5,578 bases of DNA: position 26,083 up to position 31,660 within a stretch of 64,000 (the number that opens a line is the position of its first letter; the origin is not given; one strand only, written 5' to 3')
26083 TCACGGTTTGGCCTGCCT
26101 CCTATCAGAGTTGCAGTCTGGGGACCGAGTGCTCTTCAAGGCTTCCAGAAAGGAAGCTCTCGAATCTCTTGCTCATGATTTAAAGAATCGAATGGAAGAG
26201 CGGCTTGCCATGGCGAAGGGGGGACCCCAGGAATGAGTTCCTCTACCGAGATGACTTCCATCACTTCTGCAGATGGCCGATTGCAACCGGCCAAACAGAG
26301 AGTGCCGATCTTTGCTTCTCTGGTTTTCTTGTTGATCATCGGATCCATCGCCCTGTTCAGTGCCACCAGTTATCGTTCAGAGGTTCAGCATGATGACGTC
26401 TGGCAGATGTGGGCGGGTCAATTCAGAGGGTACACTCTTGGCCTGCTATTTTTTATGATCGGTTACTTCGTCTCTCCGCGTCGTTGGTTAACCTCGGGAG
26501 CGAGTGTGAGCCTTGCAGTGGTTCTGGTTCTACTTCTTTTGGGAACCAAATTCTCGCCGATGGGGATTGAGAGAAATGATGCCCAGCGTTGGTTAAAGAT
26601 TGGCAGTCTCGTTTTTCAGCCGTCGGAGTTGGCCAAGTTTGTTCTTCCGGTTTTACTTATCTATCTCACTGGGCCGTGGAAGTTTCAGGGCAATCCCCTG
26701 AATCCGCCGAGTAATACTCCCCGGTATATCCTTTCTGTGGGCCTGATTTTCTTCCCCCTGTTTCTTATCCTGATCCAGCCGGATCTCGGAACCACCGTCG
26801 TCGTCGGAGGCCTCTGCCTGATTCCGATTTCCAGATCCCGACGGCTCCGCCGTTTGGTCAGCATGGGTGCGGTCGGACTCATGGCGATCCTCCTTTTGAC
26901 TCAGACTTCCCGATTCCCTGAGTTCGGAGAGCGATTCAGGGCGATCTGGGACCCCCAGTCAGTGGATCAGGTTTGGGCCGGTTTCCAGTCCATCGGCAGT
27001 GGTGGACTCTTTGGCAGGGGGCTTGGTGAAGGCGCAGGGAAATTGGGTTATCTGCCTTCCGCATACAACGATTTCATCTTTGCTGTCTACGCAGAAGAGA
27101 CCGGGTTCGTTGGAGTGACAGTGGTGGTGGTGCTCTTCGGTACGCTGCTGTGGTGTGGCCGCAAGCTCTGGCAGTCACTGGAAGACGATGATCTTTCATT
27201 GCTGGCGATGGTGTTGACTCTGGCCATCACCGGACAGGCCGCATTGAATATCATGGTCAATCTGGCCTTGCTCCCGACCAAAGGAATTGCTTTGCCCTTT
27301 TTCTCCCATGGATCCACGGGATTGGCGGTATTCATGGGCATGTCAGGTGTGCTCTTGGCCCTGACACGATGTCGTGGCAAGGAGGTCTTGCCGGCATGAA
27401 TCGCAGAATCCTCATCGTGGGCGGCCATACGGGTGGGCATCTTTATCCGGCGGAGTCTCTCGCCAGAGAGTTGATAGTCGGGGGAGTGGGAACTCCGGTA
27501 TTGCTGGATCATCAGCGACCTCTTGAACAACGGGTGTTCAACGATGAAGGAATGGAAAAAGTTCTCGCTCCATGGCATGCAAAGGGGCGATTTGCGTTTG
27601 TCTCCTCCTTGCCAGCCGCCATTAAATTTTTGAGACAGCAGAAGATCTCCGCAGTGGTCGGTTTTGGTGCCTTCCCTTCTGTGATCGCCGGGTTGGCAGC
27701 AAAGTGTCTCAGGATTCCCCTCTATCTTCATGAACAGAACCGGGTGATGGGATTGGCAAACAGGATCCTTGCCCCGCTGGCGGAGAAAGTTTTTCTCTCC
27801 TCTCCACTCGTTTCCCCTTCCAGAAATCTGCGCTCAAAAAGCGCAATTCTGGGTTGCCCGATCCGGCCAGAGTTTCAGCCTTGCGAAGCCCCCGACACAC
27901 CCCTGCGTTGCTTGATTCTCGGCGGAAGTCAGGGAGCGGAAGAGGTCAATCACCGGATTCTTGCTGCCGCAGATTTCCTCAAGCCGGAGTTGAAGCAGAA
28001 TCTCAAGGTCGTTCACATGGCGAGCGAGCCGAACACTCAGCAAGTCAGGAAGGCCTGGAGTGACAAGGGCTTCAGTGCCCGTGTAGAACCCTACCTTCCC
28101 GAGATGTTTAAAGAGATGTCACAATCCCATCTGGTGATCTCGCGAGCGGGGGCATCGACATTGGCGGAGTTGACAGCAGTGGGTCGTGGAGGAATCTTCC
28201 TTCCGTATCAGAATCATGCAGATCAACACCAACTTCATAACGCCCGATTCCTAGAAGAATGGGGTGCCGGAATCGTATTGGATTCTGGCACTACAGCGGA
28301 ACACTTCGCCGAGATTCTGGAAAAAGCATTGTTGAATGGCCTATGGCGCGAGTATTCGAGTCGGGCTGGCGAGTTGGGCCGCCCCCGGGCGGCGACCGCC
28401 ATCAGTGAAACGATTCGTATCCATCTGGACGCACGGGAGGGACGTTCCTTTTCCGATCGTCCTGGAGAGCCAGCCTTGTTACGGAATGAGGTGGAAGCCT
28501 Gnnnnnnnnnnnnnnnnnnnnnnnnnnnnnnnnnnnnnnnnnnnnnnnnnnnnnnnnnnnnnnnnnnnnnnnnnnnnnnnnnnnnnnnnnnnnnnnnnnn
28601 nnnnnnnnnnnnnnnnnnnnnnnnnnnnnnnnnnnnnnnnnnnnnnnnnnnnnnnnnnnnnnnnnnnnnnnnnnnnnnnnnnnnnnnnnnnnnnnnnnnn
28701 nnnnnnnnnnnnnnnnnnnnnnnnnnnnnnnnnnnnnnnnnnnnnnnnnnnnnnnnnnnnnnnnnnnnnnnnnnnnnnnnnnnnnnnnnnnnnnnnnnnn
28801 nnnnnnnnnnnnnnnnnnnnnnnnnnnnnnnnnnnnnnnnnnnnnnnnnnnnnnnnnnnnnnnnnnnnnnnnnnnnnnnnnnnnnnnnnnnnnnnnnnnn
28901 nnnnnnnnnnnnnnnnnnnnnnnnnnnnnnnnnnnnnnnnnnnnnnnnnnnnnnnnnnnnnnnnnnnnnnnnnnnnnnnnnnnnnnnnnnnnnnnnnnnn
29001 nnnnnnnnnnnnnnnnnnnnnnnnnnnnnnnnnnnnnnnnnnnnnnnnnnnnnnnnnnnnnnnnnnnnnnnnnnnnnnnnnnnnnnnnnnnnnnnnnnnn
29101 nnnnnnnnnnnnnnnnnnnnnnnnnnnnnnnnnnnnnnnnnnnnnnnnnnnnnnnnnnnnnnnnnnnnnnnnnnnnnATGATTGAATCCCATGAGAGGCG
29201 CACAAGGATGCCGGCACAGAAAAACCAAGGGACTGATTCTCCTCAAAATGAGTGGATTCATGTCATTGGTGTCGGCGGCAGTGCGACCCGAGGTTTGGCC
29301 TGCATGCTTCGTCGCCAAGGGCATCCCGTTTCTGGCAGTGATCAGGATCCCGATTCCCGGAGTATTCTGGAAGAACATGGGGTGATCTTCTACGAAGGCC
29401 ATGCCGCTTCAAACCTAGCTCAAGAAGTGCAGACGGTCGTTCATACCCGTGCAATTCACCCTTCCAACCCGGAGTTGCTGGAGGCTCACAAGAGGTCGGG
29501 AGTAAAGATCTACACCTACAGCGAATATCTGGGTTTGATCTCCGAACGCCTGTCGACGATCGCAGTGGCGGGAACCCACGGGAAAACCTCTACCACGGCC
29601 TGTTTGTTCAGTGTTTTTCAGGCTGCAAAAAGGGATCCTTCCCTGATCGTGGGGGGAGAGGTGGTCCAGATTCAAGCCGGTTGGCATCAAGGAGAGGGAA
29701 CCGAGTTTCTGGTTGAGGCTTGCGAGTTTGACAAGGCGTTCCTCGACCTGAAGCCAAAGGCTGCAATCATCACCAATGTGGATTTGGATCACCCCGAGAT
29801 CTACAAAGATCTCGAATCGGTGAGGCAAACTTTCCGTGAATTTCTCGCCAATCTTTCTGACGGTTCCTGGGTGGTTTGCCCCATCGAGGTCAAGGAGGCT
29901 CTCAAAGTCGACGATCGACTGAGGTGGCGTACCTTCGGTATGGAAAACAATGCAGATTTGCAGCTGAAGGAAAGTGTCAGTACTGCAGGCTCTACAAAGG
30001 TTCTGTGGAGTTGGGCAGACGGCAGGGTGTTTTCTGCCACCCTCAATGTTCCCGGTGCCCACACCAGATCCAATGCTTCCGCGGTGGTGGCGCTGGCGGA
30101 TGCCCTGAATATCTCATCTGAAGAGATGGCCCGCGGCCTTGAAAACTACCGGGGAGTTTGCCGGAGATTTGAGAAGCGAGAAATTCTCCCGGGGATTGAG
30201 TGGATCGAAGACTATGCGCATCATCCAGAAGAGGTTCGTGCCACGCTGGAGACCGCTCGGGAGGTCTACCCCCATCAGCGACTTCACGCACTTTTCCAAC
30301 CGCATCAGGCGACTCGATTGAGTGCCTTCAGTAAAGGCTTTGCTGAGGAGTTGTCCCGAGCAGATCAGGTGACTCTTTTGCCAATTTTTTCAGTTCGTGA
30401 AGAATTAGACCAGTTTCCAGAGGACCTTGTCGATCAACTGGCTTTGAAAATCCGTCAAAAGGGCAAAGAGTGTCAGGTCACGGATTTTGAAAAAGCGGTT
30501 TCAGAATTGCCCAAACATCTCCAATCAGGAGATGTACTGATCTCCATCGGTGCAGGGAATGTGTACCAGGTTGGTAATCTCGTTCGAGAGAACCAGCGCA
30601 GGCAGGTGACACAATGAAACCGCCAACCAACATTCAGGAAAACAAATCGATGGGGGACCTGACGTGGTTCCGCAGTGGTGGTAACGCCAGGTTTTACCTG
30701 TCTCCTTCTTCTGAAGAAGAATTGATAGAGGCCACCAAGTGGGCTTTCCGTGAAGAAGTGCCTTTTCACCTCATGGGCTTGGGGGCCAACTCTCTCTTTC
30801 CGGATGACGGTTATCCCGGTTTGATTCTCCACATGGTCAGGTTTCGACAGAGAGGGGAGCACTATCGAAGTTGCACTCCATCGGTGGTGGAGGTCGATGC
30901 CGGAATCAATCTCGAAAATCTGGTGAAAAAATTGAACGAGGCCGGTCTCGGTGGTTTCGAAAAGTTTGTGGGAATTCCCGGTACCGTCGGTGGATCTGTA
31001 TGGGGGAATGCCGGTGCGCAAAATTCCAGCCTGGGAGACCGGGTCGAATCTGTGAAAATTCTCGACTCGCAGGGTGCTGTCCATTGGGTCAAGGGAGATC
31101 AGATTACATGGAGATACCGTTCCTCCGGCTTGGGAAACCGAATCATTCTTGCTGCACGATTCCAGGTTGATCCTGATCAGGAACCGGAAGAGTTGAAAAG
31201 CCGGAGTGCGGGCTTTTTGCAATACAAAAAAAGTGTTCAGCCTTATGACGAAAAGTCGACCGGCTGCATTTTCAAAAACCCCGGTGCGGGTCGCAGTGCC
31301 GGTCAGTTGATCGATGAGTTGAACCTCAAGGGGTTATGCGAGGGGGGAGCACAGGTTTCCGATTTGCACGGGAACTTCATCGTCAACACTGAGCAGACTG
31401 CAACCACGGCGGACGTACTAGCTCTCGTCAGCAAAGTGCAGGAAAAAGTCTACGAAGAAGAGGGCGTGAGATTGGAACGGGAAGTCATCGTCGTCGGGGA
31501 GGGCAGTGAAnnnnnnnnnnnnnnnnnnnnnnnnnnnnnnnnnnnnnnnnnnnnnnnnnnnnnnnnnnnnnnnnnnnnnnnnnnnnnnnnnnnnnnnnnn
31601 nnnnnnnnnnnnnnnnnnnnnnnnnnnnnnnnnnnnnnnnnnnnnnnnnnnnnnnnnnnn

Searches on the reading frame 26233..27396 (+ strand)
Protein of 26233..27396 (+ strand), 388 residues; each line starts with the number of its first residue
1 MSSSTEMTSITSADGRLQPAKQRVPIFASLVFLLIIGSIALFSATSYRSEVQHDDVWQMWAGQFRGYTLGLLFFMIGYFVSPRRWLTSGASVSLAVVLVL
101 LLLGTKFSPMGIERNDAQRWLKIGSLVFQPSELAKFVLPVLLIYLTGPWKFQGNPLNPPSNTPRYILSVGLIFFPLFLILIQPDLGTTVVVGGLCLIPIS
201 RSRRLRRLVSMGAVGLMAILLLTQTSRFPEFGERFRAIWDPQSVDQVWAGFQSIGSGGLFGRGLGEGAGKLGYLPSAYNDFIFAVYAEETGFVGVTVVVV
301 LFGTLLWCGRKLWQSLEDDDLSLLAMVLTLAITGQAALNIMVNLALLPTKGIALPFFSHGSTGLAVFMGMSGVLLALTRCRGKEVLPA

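Call 6: search_protein_families(library=pfam, proteins=[window:26233-27396:+], max_evalue=0.1)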
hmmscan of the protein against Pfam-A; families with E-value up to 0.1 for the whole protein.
window:26233-27396:+ (388 aa): 1 family
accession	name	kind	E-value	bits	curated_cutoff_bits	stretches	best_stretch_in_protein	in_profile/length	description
PF01098.24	FTSW_RODA_SPOVE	-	1.1e-64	219.2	26.4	1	30-379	7-352/356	Cell cycle protein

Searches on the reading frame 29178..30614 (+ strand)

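Call 26: search_protein_families(library=pfam, proteins=[window:29178-30614:+], max_evalue=1)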
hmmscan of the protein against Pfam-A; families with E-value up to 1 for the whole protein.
window:29178-30614:+ (479 aa): 4 families
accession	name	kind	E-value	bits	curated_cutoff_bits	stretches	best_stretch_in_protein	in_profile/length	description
PF08245.18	Mur_ligase_M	-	3.3e-17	63.5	24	1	130-307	1-200/200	Mur ligase middle domain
PF02875.26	Mur_ligase_C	-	6.9e-17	62.9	28.4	1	329-460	1-127/127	Mur ligase, glutamate ligase domain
PF01225.30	Mur_ligase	-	2.2e-14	54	21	1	27-122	2-91/95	Mur ligase family, catalytic domain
PF21350.2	Cas6_I-A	-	0.17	12.6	27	1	91-119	16-45/101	CRISPR-associated protein Cas6, N-terminal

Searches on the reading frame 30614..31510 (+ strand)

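Call 26: search_protein_families(library=pfam, proteins=[window:30614-31510:+], max_evalue=1)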
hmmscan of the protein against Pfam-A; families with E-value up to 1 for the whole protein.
window:30614-31510:+ (299 aa): 3 families
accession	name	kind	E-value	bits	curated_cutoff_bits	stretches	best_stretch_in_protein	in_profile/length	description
PF02873.21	MurB_C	-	6.5e-30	103.7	27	1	197-294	5-99/99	UDP-N-acetylenolpyruvoylglucosamine reductase, C-terminal domain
PF01565.28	FAD_binding_4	-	1.9e-18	66.9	26.4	1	27-159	3-138/139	FAD binding domain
PF12483.13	GIDE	-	0.062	13.2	23.6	0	25-42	122-139/160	E3 Ubiquitin ligase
